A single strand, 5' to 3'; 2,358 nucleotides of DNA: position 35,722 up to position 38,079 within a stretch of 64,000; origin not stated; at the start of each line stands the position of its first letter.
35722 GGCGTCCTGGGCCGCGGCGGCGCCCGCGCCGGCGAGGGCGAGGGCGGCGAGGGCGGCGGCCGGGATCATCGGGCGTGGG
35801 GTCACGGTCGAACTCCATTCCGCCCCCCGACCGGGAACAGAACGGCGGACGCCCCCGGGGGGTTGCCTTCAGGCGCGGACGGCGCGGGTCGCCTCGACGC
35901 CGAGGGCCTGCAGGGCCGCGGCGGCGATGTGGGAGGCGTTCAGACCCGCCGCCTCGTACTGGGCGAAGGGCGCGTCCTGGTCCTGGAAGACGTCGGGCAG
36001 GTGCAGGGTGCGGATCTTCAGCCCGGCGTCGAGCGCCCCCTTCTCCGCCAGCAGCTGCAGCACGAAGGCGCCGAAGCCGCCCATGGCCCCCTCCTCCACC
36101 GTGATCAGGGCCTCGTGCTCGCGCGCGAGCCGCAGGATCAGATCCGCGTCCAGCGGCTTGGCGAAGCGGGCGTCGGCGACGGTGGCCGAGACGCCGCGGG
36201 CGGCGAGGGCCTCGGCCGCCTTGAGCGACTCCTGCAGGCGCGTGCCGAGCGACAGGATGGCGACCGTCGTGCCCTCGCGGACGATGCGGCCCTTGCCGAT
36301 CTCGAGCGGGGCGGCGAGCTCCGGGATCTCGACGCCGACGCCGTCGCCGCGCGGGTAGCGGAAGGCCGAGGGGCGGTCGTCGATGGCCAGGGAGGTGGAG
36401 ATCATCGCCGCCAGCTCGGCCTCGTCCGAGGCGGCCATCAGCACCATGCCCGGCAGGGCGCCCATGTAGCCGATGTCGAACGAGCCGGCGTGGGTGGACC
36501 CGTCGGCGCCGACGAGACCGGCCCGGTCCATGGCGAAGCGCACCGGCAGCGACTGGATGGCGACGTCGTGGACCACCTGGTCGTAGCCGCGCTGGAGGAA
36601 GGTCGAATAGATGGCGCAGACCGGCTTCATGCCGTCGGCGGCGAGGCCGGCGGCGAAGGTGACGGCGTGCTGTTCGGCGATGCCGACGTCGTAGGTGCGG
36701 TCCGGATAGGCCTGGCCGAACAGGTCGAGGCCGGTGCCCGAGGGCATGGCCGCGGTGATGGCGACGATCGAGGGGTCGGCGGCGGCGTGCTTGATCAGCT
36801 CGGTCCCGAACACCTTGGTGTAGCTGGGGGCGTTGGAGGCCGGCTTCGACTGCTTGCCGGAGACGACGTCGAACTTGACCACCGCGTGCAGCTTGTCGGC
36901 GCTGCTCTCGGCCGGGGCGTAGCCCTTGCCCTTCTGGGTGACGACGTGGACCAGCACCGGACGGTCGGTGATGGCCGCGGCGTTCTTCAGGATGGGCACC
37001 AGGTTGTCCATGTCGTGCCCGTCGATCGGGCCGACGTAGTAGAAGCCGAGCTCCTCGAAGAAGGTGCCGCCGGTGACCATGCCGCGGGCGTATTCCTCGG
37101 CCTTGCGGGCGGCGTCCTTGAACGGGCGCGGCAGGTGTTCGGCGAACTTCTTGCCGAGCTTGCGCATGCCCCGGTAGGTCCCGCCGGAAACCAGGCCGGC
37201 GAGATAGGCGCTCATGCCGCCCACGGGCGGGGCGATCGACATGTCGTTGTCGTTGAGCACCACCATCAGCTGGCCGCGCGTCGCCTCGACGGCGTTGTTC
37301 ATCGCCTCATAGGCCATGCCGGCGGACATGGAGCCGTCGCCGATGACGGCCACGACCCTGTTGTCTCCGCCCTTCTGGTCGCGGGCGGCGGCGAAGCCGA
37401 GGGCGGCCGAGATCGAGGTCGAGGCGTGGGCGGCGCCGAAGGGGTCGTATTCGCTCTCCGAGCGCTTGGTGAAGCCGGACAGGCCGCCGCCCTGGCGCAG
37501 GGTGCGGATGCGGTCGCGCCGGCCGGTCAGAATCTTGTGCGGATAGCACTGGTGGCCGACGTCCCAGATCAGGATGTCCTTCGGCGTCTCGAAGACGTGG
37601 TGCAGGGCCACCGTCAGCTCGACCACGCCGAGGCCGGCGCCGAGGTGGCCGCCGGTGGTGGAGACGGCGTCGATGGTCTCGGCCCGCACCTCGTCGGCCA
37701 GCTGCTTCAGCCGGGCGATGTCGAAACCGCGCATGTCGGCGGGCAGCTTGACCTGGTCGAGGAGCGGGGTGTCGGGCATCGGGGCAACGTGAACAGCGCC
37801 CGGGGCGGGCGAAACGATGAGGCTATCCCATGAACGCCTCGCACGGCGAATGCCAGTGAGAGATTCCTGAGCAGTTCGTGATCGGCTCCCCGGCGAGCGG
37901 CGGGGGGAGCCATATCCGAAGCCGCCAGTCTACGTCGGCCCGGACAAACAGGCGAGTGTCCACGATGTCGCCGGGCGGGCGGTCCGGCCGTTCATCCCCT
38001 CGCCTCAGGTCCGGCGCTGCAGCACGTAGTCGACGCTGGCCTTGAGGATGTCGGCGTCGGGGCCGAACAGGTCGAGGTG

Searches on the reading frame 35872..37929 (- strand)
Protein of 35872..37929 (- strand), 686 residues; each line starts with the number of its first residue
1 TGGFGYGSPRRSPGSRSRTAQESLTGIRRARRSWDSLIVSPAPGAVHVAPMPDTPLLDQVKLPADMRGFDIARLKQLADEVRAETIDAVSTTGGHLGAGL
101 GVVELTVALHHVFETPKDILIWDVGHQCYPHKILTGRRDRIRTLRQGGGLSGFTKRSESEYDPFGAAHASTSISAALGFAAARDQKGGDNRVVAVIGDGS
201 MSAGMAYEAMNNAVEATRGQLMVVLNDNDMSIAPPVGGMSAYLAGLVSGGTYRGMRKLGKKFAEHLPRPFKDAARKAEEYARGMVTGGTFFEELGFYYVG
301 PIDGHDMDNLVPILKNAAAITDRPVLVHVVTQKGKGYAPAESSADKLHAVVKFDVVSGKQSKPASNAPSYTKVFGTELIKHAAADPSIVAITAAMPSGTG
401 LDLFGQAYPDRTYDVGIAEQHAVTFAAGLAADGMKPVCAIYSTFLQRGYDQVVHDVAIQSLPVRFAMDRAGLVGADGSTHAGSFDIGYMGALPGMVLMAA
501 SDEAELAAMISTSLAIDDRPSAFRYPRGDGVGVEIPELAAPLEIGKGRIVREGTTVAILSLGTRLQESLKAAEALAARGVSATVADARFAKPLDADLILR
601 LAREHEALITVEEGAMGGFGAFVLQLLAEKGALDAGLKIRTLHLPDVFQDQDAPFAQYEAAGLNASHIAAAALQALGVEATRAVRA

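Call 54: search_protein_families(library=pfam, proteins=[window:35872-37929:-])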
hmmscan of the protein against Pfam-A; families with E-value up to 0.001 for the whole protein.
window:35872-37929:- (686 aa): 5 families
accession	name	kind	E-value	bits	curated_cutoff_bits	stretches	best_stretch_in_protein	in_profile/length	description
PF13292.11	DXP_synthase_N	-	4.5e-115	384.1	21.2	1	57-331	1-274/274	1-deoxy-D-xylulose-5-phosphate synthase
PF02779.29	Transket_pyr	-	3.2e-41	141.3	27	1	368-528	3-170/174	Transketolase, pyrimidine binding domain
PF02780.25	Transketolase_C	-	4.6e-29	101.3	25.9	1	545-668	1-124/124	Transketolase, C-terminal domain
PF00456.26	Transketolase_N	-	3.3e-09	36.6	22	0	184-233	139-188/334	Transketolase, thiamine diphosphate binding domain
PF02775.26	TPP_enzyme_C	-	0.00025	21.3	21.9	1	163-228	24-83/151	Thiamine pyrophosphate enzyme, C-terminal TPP binding domain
